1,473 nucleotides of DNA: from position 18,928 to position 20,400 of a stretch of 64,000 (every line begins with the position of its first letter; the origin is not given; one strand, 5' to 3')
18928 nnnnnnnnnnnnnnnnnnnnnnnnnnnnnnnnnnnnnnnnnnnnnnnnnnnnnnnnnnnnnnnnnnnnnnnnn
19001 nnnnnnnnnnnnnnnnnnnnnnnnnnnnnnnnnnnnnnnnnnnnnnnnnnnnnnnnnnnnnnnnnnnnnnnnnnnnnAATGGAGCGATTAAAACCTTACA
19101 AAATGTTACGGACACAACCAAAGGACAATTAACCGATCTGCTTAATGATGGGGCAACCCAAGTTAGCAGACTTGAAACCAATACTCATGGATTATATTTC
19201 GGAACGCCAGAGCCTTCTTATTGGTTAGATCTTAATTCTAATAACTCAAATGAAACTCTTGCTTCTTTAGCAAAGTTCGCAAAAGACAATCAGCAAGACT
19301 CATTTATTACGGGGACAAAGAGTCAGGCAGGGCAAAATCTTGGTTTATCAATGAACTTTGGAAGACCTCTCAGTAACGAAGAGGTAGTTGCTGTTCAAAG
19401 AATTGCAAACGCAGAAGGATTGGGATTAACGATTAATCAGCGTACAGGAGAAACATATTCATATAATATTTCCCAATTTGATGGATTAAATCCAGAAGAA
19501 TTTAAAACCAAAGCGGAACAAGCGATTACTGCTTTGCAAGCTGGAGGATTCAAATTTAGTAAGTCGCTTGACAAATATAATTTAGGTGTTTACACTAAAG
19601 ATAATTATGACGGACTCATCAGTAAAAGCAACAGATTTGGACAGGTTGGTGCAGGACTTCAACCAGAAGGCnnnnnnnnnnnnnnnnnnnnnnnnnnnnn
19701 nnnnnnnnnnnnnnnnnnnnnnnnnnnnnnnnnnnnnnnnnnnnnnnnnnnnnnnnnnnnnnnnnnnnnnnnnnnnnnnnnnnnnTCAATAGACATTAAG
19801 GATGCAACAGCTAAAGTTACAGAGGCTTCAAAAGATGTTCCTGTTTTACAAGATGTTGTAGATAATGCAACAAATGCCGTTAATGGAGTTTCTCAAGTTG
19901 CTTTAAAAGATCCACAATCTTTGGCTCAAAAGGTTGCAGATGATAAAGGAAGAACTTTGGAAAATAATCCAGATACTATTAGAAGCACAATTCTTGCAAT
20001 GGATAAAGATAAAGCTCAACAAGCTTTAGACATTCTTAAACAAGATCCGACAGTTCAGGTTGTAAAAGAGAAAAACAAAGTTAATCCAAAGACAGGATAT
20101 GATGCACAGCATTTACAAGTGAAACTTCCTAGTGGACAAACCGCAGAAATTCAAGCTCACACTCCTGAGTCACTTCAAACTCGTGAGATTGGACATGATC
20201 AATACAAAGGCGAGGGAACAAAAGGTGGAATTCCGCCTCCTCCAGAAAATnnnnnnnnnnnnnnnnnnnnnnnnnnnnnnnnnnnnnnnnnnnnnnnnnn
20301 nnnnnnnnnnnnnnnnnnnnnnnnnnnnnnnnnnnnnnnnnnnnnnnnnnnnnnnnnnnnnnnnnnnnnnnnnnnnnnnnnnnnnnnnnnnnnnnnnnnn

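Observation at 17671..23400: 1909-aa Q-rich giant virion protein with embedded ParB/Srx-like DGHHR motif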

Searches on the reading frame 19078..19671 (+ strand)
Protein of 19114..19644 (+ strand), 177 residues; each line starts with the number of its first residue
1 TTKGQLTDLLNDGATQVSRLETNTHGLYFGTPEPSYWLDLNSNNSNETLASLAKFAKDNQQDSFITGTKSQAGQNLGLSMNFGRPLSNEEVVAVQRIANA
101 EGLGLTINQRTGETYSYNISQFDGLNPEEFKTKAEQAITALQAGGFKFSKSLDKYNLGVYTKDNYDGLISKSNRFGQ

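Call 15: search_protein_families(library=pfam, proteins=[window:19114-19644:+], max_evalue=10)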
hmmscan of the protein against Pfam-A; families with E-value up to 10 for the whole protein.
seq(177 aa): 0 families

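Call 34: search_solved_structures(query=A3, max_evalue=10, show_alignments=1)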
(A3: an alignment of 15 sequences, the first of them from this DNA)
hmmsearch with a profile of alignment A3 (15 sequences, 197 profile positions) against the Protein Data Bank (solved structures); distinct sequences matched with E-value up to 10: 3.
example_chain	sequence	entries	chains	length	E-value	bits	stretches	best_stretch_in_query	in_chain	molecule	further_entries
1cc7_A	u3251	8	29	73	0.58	12.9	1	149-194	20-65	PROTEIN (METALLOCHAPERONE ATX1) | ATX1 COPPER CHAPERONE | Metal homeostasis factor ATX1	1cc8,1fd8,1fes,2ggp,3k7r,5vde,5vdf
3q7h_A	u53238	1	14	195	0.88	12.3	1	11-50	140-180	ATP-dependent Clp protease proteolytic subunit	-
2f6k_A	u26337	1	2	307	1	12.1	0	20-48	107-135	metal-dependent hydrolase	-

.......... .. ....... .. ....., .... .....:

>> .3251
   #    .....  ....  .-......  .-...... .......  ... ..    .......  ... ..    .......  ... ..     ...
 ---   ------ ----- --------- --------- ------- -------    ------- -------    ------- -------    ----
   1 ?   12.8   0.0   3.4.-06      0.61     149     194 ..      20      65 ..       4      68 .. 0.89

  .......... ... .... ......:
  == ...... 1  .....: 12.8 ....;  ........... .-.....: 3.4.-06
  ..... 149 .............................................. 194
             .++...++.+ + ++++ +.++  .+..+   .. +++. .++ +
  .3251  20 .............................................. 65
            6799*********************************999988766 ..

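Call 35: search_protein_families(library=pfam, alignment_id=A3, max_evalue=1)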
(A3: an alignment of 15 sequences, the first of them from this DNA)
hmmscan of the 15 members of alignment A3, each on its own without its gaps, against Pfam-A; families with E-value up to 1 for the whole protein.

A. member 1, seq(198 aa): 0 families

B. families by the number of members that match (of 15 scanned): 10 families
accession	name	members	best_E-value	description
PF00267.27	Porin_1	1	0.017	Gram-negative porin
PF11123.14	DNA_Packaging_2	1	0.033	DNA packaging protein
PF24012.1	DUF7326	1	0.047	Family of unknown function (DUF7326)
PF05190.23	MutS_IV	1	0.099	MutS family domain IV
PF08965.17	Aca2_YdiL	1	0.11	Aca2/YdiL-like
PF09984.15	sCache_4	1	0.13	Single cache domain 4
PF20195.4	DUF6558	1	0.15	Phage tail protein N-terminal domain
PF17600.7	DUF5496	1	0.18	Family of unknown function (DUF5496)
PF23384.1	DUF7098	1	0.19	Family of unknown function (DUF7098)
PF14794.11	DUF4479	1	0.19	Domain of unknown function (DUF4479)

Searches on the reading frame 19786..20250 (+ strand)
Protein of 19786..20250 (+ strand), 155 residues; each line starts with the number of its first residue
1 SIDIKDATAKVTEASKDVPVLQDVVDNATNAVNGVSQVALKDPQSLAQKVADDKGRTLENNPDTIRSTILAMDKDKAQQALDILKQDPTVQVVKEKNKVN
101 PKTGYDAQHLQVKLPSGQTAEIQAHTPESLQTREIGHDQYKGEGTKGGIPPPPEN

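Call 15: search_protein_families(library=pfam, proteins=[window:19789-20247:+], max_evalue=10)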
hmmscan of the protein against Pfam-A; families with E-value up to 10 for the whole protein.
seq(153 aa): 1 family
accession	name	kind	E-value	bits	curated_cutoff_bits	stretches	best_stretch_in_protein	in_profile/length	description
PF04607.23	RelA_SpoT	-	4.4e-07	30.6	27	1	39-139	3-108/113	Region found in RelA / SpoT proteins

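Call 60: search_solved_structures(query=A6, max_evalue=1, show_alignments=2)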
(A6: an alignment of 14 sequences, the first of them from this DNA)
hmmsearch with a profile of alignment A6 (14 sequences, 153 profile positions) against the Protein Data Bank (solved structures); distinct sequences matched with E-value up to 1: 37.
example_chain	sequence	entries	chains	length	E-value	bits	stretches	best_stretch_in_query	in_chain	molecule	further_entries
6ox6_A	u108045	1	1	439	2e-25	92.7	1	3-151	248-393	Tas1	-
6fgk_A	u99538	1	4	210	2.3e-12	50.3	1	33-149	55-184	GTP pyrophosphokinase YwaC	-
3l9d_A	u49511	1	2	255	3.4e-10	43.2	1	36-150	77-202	Putative GTP pyrophosphokinase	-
2be3_A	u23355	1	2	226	4.3e-09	39.6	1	36-152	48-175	GTP pyrophosphokinase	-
8vx3_A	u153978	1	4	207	6.5e-09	39.1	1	3-141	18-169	SaSAS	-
5iqr_8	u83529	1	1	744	1.2e-08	38.2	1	26-143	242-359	GTP pyrophosphokinase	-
5kps_A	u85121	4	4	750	1.2e-08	38.2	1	26-143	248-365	GTP pyrophosphokinase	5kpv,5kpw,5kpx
5l3p_z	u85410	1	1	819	1.4e-08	37.9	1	26-143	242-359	GTP pyrophosphokinase,GTP pyrophosphokinase,GTP pyrophosphokinase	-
5xnx_A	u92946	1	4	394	1.6e-07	34.5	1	25-143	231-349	Bifunctional (p)ppGpp synthase/hydrolase RelA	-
8acu_A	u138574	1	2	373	5.2e-07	32.9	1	21-144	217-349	GTP pyrophosphokinase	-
6yxa_A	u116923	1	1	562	8.5e-07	32.2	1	22-144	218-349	GTP pyrophosphokinase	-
8fr8_I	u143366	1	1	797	2.7e-06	30.5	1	29-143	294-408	GTP pyrophosphokinase RelA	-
1vj7_A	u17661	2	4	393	7.1e-06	29.2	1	37-143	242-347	Bifunctional RELA/SPOT | Bifunctional (p)ppGpp synthase/hydrolase RelA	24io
7oiw_A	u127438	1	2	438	7.1e-06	29.2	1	35-144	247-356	GTP pyrophosphokinase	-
5f2v_V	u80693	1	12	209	2e-05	27.7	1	36-150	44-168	GTP pyrophosphokinase YjbM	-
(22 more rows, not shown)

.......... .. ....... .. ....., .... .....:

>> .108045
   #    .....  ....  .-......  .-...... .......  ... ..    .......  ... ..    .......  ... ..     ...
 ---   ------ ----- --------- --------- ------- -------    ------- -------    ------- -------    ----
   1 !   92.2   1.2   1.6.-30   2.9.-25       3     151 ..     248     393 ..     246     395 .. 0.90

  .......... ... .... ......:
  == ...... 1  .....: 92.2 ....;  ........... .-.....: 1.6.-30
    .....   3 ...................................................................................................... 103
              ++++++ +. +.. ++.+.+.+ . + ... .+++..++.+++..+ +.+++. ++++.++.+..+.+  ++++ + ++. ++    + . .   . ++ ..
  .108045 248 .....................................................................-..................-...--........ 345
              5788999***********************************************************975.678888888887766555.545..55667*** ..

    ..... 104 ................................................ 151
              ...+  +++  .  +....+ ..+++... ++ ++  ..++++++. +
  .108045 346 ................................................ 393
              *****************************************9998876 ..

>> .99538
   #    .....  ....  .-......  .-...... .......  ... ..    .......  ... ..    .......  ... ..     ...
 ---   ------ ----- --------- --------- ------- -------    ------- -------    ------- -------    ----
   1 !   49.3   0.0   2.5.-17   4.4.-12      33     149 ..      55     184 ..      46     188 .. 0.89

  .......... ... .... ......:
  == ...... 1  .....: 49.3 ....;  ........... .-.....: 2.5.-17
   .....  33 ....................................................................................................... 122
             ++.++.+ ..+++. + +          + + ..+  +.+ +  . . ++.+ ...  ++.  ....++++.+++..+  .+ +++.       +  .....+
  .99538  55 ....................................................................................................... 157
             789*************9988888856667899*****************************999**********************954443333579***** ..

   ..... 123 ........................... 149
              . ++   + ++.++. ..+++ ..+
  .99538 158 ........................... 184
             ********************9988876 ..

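Call 62: search_solved_structures(query=window:19786-20250:+, max_evalue=1, show_alignments=2)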
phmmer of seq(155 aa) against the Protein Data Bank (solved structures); distinct sequences matched with E-value up to 1: 2.
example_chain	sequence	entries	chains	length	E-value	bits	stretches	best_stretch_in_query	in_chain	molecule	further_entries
8vx3_A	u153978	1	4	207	0.28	14.7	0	36-143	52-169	SaSAS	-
6fgk_A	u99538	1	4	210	0.79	13.3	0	79-138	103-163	GTP pyrophosphokinase YwaC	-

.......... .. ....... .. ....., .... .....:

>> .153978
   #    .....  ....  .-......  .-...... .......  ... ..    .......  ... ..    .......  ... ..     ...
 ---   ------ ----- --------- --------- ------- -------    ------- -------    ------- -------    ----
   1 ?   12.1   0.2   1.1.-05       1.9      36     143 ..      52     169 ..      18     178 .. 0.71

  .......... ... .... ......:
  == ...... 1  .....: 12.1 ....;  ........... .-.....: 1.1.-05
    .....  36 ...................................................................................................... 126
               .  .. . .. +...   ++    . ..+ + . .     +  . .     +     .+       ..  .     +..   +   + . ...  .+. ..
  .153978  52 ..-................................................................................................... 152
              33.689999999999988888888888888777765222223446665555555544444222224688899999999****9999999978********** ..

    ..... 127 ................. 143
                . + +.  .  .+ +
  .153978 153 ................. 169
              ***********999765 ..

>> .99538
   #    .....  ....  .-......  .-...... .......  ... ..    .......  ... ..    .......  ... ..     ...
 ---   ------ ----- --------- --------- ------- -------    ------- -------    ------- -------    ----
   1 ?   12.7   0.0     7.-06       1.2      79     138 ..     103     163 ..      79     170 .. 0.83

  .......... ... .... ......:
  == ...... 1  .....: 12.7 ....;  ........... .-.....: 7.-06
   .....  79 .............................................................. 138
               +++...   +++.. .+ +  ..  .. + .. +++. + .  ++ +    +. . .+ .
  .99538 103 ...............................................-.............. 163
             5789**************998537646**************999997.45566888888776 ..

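Call 65: search_solved_structures(query=A7, max_evalue=0.01, show_alignments=2)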
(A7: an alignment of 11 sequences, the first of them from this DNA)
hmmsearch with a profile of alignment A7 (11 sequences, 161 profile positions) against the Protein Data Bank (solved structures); distinct sequences matched with E-value up to 0.01: 19.
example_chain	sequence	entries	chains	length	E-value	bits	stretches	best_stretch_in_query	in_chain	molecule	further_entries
6fgk_A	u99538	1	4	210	2.9e-11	46.8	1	36-158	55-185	GTP pyrophosphokinase YwaC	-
3l9d_A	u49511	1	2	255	1.6e-09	41.2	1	38-159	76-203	Putative GTP pyrophosphokinase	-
6ox6_A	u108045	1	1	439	1.2e-08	38.3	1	12-141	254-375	Tas1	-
2be3_A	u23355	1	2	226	1.3e-08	38.2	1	39-160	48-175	GTP pyrophosphokinase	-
8vx3_A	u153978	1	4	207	1e-07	35.3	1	15-153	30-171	SaSAS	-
5iqr_8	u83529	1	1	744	1e-06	32.1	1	45-151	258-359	GTP pyrophosphokinase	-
5kps_A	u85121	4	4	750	1e-06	32.1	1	45-151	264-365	GTP pyrophosphokinase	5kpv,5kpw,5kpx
5l3p_z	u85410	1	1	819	1.2e-06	31.8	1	46-151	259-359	GTP pyrophosphokinase,GTP pyrophosphokinase,GTP pyrophosphokinase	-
5xnx_A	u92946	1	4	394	9.5e-05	25.7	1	28-151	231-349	Bifunctional (p)ppGpp synthase/hydrolase RelA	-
7oiw_A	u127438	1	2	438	0.00015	25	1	38-156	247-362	GTP pyrophosphokinase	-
8acu_A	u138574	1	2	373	0.00031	24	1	23-151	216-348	GTP pyrophosphokinase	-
6ewz_A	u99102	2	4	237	0.00038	23.7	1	18-153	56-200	GTP pyrophosphokinase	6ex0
6fgj_A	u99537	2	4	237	0.0004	23.7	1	18-153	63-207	GTP pyrophosphokinase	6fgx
8fr8_I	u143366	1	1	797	0.00052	23.3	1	31-152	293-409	GTP pyrophosphokinase RelA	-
6yxa_A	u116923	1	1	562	0.00055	23.2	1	23-151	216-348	GTP pyrophosphokinase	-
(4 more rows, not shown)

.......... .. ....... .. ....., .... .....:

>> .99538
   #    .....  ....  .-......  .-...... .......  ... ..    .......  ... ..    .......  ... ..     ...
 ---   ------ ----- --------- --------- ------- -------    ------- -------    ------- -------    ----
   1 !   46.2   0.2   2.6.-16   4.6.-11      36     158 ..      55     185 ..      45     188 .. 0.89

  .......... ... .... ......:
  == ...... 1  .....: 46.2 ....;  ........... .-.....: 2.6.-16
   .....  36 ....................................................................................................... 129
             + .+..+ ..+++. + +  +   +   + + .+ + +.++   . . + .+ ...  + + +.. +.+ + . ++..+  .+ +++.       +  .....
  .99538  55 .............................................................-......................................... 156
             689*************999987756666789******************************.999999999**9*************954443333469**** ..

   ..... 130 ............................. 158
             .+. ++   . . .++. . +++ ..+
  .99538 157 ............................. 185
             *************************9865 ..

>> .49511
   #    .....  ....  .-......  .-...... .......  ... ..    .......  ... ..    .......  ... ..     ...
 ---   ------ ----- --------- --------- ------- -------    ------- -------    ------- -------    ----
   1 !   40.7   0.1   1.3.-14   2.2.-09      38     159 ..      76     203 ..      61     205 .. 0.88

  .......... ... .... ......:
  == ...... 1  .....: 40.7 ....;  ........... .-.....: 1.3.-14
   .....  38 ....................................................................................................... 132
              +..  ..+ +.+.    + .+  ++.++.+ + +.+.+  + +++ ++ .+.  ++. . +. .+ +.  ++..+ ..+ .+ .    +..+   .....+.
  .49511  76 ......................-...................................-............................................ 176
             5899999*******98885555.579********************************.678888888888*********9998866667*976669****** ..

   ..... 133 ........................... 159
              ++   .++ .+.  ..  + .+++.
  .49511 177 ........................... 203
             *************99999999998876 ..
